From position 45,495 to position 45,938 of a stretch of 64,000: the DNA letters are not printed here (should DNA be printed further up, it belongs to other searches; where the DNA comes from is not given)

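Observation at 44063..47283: Translationally coupled cassette: lipoprotein, orphan LolD-type ATPase, 48-aa membrane peptide, LolA-like carrier and radical SAM/SPASM enzyme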

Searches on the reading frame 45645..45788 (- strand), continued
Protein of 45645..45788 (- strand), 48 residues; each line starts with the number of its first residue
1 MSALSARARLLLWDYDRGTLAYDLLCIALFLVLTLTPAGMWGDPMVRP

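Call 65: search_protein_families(library=pfam, proteins=[L034:3-371:+, L034:877-1584:+, L034:1600-2004:+, L035:2-202:+], max_evalue=0.01)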
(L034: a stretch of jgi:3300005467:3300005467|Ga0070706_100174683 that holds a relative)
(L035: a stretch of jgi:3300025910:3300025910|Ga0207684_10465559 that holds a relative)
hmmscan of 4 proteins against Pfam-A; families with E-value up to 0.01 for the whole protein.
L034:3-371:+ (123 aa): 2 families
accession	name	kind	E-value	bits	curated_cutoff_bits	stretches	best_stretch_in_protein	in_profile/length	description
PF00005.33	ABC_tran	-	5.3e-12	47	25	1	19-69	82-136/137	ABC transporter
PF02463.25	SMC_N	-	1.9e-05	24.6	40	1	40-115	135-212/220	RecF/RecN/SMC N terminal domain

L034:877-1584:+ (236 aa): 4 families
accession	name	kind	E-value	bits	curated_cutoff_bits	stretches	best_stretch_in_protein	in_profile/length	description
PF03548.22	LolA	-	2.2e-10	41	23.6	1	85-224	35-164/165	Outer membrane lipoprotein carrier protein LolA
PF17131.11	LolA_like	-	1.8e-07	31.4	30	1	108-202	32-126/184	Outer membrane lipoprotein-sorting protein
PF03888.20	MucB_RseB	-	0.00015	21.9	22.3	1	138-212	90-164/178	MucB/RseB N-terminal domain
PF09865.15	DUF2092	-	0.0072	16.2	21.2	0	145-228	121-204/212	Predicted periplasmic protein (DUF2092)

L034:1600-2004:+ (135 aa): 2 families
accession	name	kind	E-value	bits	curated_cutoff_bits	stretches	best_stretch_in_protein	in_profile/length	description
PF04055.27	Radical_SAM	-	1.6e-18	67.9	29.5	1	29-133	1-114/166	Radical SAM superfamily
PF13353.11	Fer4_12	-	8.5e-06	26.5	22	1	33-129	13-114/137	4Fe-4S single cluster domain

L035:2-202:+ (67 aa): 1 family
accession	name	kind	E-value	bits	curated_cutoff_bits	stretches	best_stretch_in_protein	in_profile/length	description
PF02463.25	SMC_N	-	0.0031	17.4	40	1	5-59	160-212/220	RecF/RecN/SMC N terminal domain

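Call 73: find_related_loci(query=A8, collection=metagenome_contigs, flank=8000)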
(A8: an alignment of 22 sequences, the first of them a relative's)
Query A8 (135 aa) in metagenome_contigs; peptide patterns used: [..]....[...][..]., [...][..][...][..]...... (x = any residue, [..] = any of these).
566 stretches matched a pattern; 458 encode a relative of the query (tblastn E <= 1e-3); the best 80 are kept; 80 distinct loci.
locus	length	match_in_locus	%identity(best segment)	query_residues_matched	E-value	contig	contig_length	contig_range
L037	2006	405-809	100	1-135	1e-93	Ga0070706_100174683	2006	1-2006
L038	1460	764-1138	81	1-135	5e-74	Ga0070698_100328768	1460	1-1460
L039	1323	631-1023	80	1-135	1e-73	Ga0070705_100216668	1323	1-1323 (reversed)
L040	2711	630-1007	79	1-135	2e-67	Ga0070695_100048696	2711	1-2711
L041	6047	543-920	77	1-135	2e-65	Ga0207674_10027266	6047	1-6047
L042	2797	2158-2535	77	1-135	1e-65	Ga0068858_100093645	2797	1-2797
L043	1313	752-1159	55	1-135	2e-48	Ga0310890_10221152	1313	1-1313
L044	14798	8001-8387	57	1-133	7e-41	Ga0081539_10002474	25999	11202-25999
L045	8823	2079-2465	53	1-133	4e-39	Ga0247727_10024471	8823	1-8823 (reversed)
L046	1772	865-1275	47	1-133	3e-39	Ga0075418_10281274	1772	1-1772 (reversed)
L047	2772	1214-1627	48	1-133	1e-35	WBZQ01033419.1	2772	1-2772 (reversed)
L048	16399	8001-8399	47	1-133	9e-36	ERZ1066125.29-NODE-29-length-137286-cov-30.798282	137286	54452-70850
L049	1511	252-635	49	1-132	2e-36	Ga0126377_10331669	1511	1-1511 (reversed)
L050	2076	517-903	50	1-133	5e-36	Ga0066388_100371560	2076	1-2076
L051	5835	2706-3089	50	1-132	6e-35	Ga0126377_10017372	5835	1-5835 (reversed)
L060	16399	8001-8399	45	1-133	1e-33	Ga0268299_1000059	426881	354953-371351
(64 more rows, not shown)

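Call 78: list_cluster_members(proteins=[P0339, P0349, P0355, P0368, P0330, P0345, P0359, P0367, P0333, P0354])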
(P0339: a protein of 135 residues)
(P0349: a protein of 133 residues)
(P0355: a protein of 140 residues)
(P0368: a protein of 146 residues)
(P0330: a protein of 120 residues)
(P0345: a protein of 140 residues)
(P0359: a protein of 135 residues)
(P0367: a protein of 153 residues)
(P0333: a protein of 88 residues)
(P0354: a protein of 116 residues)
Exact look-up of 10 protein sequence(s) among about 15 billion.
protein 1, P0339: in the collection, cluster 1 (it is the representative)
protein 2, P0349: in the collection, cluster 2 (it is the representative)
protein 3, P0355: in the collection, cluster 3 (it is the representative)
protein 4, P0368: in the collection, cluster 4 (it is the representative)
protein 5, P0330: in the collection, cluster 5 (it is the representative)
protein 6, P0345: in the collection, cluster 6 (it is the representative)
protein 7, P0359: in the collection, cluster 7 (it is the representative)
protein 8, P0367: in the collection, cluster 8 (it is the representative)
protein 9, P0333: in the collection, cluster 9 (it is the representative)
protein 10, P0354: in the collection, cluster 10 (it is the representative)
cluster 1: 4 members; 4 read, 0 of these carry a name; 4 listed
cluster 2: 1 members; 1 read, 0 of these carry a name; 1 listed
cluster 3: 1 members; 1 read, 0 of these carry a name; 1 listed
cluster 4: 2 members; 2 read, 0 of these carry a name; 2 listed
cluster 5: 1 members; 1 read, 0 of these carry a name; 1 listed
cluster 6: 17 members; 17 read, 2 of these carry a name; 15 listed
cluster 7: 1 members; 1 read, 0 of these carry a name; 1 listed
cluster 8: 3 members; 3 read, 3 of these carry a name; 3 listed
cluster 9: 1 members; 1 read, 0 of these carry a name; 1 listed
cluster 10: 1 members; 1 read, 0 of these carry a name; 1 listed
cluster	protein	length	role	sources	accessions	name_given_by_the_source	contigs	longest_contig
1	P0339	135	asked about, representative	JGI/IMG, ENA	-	-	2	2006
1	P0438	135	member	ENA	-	-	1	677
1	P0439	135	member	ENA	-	-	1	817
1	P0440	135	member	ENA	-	-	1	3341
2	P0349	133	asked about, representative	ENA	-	-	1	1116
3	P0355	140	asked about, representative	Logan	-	-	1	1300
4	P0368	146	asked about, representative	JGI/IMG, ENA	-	-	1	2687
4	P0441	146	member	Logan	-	-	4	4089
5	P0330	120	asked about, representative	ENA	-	-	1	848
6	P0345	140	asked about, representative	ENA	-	-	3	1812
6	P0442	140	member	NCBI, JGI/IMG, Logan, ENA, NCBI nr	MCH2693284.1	MAG: hypothetical protein MK025_01040 [Acidobacteriia bacterium] | hypothetical protein [Terriglobia bacterium]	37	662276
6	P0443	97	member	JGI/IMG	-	hypothetical protein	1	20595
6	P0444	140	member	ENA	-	-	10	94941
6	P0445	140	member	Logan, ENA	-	-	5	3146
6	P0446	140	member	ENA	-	-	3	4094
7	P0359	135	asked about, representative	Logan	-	-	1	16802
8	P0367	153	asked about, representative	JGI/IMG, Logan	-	hypothetical protein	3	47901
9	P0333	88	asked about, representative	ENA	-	-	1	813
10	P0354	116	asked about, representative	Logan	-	-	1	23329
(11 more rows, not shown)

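Call 80: search_protein_families(library=pfam, proteins=[L048:3038-4708:-, L048:5077-6081:+, L048:6104-7195:+, L048:7283-7963:+, L048:8001-8399:+, L048:8454-9149:+, L048:9295-10326:+, L048:10496-11449:+, L048:11449-12882:+, L048:13363-14709:+], max_evalue=0.001)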
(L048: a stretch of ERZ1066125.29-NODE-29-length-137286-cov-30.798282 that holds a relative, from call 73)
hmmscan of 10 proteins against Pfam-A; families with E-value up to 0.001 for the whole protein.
L048:3038-4708:- (556 aa): 1 family
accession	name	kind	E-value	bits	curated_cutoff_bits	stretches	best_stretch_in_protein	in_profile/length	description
PF20094.4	GWxTD_dom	-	5.5e-18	65.8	26.9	1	58-142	34-114/172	GWxTD domain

L048:5077-6081:+ (335 aa): 0 families

L048:6104-7195:+ (364 aa): 2 families
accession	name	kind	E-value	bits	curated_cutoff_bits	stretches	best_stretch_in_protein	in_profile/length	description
PF02687.27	FtsX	-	3.2e-21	76.1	25.5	1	244-356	2-119/120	FtsX-like permease C-terminal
PF12704.14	MacB_PCD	-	1.5e-17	65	27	1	16-214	1-206/207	MacB-like periplasmic core domain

L048:7283-7963:+ (227 aa): 3 families
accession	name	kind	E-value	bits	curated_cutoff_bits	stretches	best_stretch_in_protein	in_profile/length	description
PF00005.33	ABC_tran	-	4.5e-35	121.7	25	1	24-173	1-136/137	ABC transporter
PF02463.25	SMC_N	-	5.5e-08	32.9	40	1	35-218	25-211/220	RecF/RecN/SMC N terminal domain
PF13481.12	AAA_25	-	0.00054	20.1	27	0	30-51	29-50/195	AAA domain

L048:8001-8399:+ (133 aa): 0 families

L048:8454-9149:+ (232 aa): 3 families
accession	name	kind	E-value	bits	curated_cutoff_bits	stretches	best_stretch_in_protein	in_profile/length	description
PF03548.22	LolA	-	2.8e-16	60.1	23.6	1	46-219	2-163/165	Outer membrane lipoprotein carrier protein LolA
PF17131.11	LolA_like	-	3.1e-06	27.4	30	1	103-197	28-125/184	Outer membrane lipoprotein-sorting protein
PF03888.20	MucB_RseB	-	6.2e-05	23.1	22.3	1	134-198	89-153/178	MucB/RseB N-terminal domain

L048:9295-10326:+ (344 aa): 2 families
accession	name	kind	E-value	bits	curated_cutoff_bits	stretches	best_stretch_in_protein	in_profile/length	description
PF04055.27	Radical_SAM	-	1.8e-20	74.2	29.5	1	34-180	1-159/166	Radical SAM superfamily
PF13353.11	Fer4_12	-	2.2e-05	25.2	22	1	38-135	13-115/137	4Fe-4S single cluster domain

L048:10496-11449:+ (318 aa): 2 families
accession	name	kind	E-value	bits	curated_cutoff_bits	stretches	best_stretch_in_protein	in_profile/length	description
PF14907.12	NTP_transf_5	-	2.4e-05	24.5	31.2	1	39-121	55-141/249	Uncharacterised nucleotidyltransferase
PF08843.17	AbiEii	-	0.00024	21.5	22.5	0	53-187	10-172/238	Nucleotidyl transferase AbiEii toxin, Type IV TA system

L048:11449-12882:+ (478 aa): 1 family
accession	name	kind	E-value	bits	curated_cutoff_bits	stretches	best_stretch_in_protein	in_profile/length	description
PF00171.27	Aldedh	-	9.7e-18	64.4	23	1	162-408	131-382/461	Aldehyde dehydrogenase family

L048:13363-14709:+ (449 aa): 6 families
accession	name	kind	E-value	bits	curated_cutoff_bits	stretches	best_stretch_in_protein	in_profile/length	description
PF00534.26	Glycos_transf_1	-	2.1e-29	102.7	26.4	1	239-408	7-169/172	Glycosyl transferases group 1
PF13692.12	Glyco_trans_1_4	-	6.5e-23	82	27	1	249-397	3-142/142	Glycosyl transferases group 1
PF13439.12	Glyco_transf_4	-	2.7e-12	47.5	28.5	1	138-232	72-169/170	Glycosyltransferase Family 4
PF13579.12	Glyco_trans_4_4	-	1.7e-08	35.4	29.7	1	23-228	9-158/158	Glycosyl transferase 4-like domain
PF20706.3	GT4-conflict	-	6.6e-07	29.1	26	1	219-421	171-381/385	Family 4 Glycosyltransferase in conflict systems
PF13524.12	Glyco_trans_1_2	-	1.2e-05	25.7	25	1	347-426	66-143/144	Glycosyl transferase-like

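Call 83: search_protein_families(library=ncbifam, proteins=[L048:9295-10326:+, L048:5077-6081:+, L048:6104-7195:+, L048:7283-7963:+, L048:8454-9149:+, L048:10496-11449:+, L048:11449-12882:+], max_evalue=0.001)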
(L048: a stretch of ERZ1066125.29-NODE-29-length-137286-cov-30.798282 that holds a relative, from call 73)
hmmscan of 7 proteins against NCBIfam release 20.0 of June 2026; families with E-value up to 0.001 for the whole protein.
L048:9295-10326:+ (344 aa): 51 families (the best 25 are shown)
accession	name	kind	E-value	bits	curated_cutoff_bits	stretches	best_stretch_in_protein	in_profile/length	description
TIGR04051.1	rSAM_NirJ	equivalog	1.9e-18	66.6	515.45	1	37-138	9-113/354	heme d1 biosynthesis radical SAM protein NirJ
TIGR02666.1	moaA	equivalog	3.8e-18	65.6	284.05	1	38-176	18-170/336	GTP 3',8-cyclase MoaA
TIGR02109.1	PQQ_syn_pqqE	equivalog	5.4e-17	61.8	381.35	1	38-140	15-120/358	pyrroloquinoline quinone biosynthesis protein PqqE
TIGR04347.1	pseudo_SAM_Halo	equivalog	1.7e-16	60.5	525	1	37-137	45-148/390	TIGR04347 family pseudo-SAM/SPASM protein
TIGR04546.1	rSAM_ahbC_deAc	equivalog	1.7e-16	60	650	1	25-138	35-150/390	12,18-didecarboxysiroheme deacetylase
TIGR04054.1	rSAM_NirJ1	equivalog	2.7e-16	59.2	650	1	13-138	20-147/387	putative heme d1 biosynthesis radical SAM protein NirJ1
NF038283.1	viperin_w_prok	equivalog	3e-16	59.4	180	1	38-140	10-121/281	viperin family antiviral radical SAM protein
TIGR02668.1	moaA_archaeal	equivalog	1.1e-15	57.5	325.25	1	38-143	18-126/303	GTP 3',8-cyclase MoaA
TIGR04055.1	rSAM_NirJ2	equivalog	3e-15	56.6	500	1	39-142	9-114/326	putative heme d1 biosynthesis radical SAM protein NirJ2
TIGR04317.1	W_rSAM_matur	equivalog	3.8e-15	55.9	380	1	38-167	12-144/349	tungsten cofactor oxidoreductase radical SAM maturase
NF001199.0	PRK00164.2-1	equivalog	5.3e-14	52.1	231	1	38-142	20-127/308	GTP 3',8-cyclase MoaA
TIGR04545.1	rSAM_ahbD_hemeb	equivalog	9.2e-14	51.6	500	1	38-137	8-110/339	heme b synthase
TIGR04303.1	GeoRSP_rSAM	equivalog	9.3e-14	51.7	400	1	38-138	13-113/325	GeoRSP system radical SAM/SPASM protein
TIGR04133.1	rSAM_w_lipo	hypoth_equivalog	2.2e-13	49.9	425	1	39-137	33-137/350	TIGR04133 family radical SAM/SPASM protein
NF045702.1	rSAM_GDGT_ether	equivalog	1.4e-12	47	450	1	27-153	83-217/486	tetraether lipid synthase Tes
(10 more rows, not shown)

L048:5077-6081:+ (335 aa): 0 families

L048:6104-7195:+ (364 aa): 9 families
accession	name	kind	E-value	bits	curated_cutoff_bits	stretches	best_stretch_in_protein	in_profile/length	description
TIGR02212.1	lolCE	equivalog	3.2e-15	56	362.45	1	172-318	198-345/411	lipoprotein-releasing ABC transporter permease subunit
TIGR03434.1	ADOP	subfamily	2.2e-13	49.2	622.3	1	10-364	411-803/803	ADOP family duplicated permease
TIGR01185.1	devC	equivalog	6.1e-10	38.6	290.35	1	210-326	225-345/380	ABC transporter permease DevC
NF007826.0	PRK10535.1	equivalog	8.9e-10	37.5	966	1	155-364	432-648/648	macrolide ABC transporter ATP-binding protein/permease MacB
NF008357.0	PRK11146.1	exception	1.1e-08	34.4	439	1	176-315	205-345/414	lipoprotein-releasing ABC transporter permease subunit LolE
TIGR02213.1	lolE_release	exception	2.3e-07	30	540.35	1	176-315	202-342/411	lipoprotein-releasing ABC transporter permease subunit LolE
NF038347.1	FtsX_Gpos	exception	9.6e-07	28.4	225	1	194-314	123-243/296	permease-like cell division protein FtsX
TIGR00439.2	FtsX_Gneg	equivalog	9.6e-06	25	255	1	180-320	104-248/292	permease-like cell division protein FtsX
NF038346.1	FtsX_actino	exception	2.4e-05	23.9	250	1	182-326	122-268/308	permease-like cell division protein FtsX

L048:7283-7963:+ (227 aa): 190 families (the best 25 are shown)
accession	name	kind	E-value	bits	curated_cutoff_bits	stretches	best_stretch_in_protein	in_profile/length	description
TIGR02211.1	LolD_lipo_ex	equivalog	3.4e-67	226.2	307.75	1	4-223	1-219/221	lipoprotein-releasing ABC transporter ATP-binding protein LolD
NF038007.1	ABC_ATP_DarD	equivalog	5.5e-64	215.6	375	1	5-222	2-217/218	darobactin export ABC transporter ATP-binding protein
NF008639.0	PRK11629.1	equivalog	1.6e-61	207.7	360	1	3-224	5-225/234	lipoprotein-releasing ABC transporter ATP-binding protein LolD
TIGR02982.1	heterocyst_DevA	subfamily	7.6e-60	202.2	295.8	1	5-223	2-219/220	ABC exporter ATP-binding subunit, DevA family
TIGR03608.1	L_ocin_972_ABC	subfamily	6.6e-58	195.6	254.85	1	21-217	11-205/206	putative bacteriocin export ABC transporter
TIGR02673.1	FtsE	equivalog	1.5e-57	194.7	264.85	1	7-222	4-214/214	cell division ATP-binding protein FtsE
NF007826.0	PRK10535.1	equivalog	7.2e-57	193.1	966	1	1-225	1-223/648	macrolide ABC transporter ATP-binding protein/permease MacB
NF007879.0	PRK10584.1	equivalog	9e-55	185.9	336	1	5-224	7-225/228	putative ABC transporter ATP-binding protein YbbA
TIGR01186.1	proV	subfamily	1.1e-52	179.3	326.6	1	23-224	8-209/363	betaine/proline/choline family ABC transporter ATP-binding protein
TIGR03265.1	PhnT2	equivalog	1.9e-49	168.8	457.7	1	20-223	16-213/353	putative 2-aminoethylphosphonate ABC transporter ATP-binding protein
NF006987.0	PRK09452.1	equivalog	2.3e-48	164.8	482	1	21-223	30-226/378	spermidine/putrescine ABC transporter ATP-binding protein PotA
TIGR02315.1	ABC_phnC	equivalog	2.9e-48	164.4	266.1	1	4-224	1-225/243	phosphonate ABC transporter ATP-binding protein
NF040933.2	ABC_arch_GlcV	equivalog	9.8e-48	162.8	450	1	6-223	4-220/357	glucose ABC transporter ATP-binding protein GlcV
TIGR02314.1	ABC_MetN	equivalog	7e-47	160.1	499.7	1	5-209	2-204/343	methionine ABC transporter ATP-binding protein MetN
NF043075.1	MMSYN1_0197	equivalog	5.3e-46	157.1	550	1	6-223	4-211/341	spermidine/putrescine ABC transporter ATP-binding protein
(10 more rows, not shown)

L048:8454-9149:+ (232 aa): 5 families
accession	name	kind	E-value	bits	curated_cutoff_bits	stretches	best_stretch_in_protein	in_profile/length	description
TIGR00547.2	lolA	equivalog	1.6e-19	70.2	112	1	31-230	15-201/202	outer membrane lipoprotein periplasmic chaperone LolA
NF053544.1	LolA2_flexi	equivalog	8.3e-13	48.2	125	1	1-218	1-206/208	flexirubin biosynthesis/transport protein LolA2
NF053572.1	LolA1_Flavo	equivalog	7.4e-11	42.1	100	1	144-219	122-199/214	outer membrane lipoprotein periplasmic chaperone LolA1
NF000661.0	PRK00031.1-3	equivalog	6.7e-10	38.7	255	1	19-229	21-223/225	outer membrane lipoprotein chaperone LolA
NF000663.1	PRK00031.2-1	exception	1.7e-05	24.4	120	0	43-123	16-89/168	LolA-like outer membrane lipoprotein chaperone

L048:10496-11449:+ (318 aa): 0 families

L048:11449-12882:+ (478 aa): 19 families
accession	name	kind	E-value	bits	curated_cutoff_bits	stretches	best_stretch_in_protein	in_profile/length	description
TIGR02299.1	HpaE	equivalog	1.5e-11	43.6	638.35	1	160-409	138-397/488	5-carboxymethyl-2-hydroxymuconate semialdehyde dehydrogenase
TIGR01722.1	MMSDH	subfamily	1.1e-10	40.8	448.5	1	161-403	137-387/477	CoA-acylating methylmalonate-semialdehyde dehydrogenase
NF009725.0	PRK13252.1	equivalog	8.2e-10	37.7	593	1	175-408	160-399/488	betaine-aldehyde dehydrogenase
TIGR01780.1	SSADH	subfamily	6.3e-09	35.2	646.35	1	178-406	140-370/448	succinate-semialdehyde dehydrogenase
TIGR01804.1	BADH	equivalog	3.4e-08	32.4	668.6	1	164-409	140-392/467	betaine-aldehyde dehydrogenase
NF045735.1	PaDhStyDPseudo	equivalog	4.7e-08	32.1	850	1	161-382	150-374/483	phenylacetaldehyde dehydrogenase StyD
NF010000.0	PRK13473.1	subfamily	6.9e-08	31.5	615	1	162-406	140-390/475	aminobutyraldehyde dehydrogenase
TIGR03250.1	PhnAcAld_DH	equivalog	7.4e-08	31.4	635.65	1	166-452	148-436/472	phosphonoacetaldehyde dehydrogenase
TIGR02278.1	PaaN-DH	equivalog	1.5e-06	26.7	562.8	1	262-434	259-433/664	phenylacetic acid degradation bifunctional protein PaaZ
NF045736.1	PaDhStyDRhodo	equivalog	3.1e-06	26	800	1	159-404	145-393/479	phenylacetaldehyde dehydrogenase StyD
NF008415.0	PRK11241.1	equivalog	7.4e-06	24.9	828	1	178-407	169-399/482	NADP-dependent succinate-semialdehyde dehydrogenase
TIGR03216.1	OH_muco_semi_DH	equivalog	1.1e-05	24.3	693.25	1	151-387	131-378/481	2-hydroxymuconic semialdehyde dehydrogenase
NF040869.1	G3PDH_Arch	equivalog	9.6e-05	21.2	780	1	176-405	179-407/502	NADP-dependent glyceraldehyde-3-phosphate dehydrogenase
NF050026.1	AcaldDHExaC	equivalog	0.00013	20.8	900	1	161-385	155-391/503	acetaldehyde dehydrogenase ExaC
NF006916.0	PRK09407.1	equivalog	0.00026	19.7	521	1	162-408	161-409/526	succinic semialdehyde dehydrogenase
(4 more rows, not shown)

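Call 86: list_cluster_members(proteins=[P0325, P0327, P0336, P0341, P0351, P0361, P0369, P0380, P0407, P0332])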
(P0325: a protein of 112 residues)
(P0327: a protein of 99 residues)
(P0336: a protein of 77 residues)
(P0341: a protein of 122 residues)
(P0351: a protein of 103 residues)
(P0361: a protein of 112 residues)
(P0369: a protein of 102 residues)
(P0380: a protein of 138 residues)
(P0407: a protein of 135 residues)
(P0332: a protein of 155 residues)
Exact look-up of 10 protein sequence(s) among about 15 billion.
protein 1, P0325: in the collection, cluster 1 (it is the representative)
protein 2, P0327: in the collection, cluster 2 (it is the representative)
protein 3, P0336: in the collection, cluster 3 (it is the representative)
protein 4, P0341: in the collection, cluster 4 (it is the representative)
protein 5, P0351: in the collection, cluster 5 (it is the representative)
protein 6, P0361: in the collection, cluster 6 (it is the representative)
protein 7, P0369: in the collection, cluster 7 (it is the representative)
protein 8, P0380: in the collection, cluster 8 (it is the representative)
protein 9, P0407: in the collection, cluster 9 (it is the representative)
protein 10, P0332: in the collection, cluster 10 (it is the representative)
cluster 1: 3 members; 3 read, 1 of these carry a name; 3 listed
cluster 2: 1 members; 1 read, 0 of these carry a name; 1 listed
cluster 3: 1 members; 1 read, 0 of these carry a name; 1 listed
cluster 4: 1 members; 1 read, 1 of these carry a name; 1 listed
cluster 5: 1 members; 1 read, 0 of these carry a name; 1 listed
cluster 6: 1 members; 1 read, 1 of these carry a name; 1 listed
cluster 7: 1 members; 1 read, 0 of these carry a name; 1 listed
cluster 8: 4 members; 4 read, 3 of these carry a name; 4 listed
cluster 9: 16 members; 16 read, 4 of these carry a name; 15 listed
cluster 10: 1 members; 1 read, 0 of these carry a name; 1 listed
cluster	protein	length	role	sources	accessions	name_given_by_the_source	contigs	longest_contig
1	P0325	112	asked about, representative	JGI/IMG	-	hypothetical protein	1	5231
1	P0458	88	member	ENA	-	-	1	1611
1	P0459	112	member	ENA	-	-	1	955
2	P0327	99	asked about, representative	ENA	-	-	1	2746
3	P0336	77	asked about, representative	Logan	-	-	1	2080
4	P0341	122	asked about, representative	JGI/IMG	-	hypothetical protein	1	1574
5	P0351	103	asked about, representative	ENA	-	-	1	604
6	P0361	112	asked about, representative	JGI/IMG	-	hypothetical protein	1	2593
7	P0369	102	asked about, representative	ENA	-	-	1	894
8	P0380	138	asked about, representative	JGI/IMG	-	hypothetical protein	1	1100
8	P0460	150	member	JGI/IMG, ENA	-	hypothetical protein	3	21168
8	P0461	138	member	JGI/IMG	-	hypothetical protein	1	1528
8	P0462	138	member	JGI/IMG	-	-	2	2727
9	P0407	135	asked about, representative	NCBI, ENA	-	-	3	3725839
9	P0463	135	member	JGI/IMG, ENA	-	hypothetical protein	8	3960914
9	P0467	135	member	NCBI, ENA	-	-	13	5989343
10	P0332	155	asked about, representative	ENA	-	-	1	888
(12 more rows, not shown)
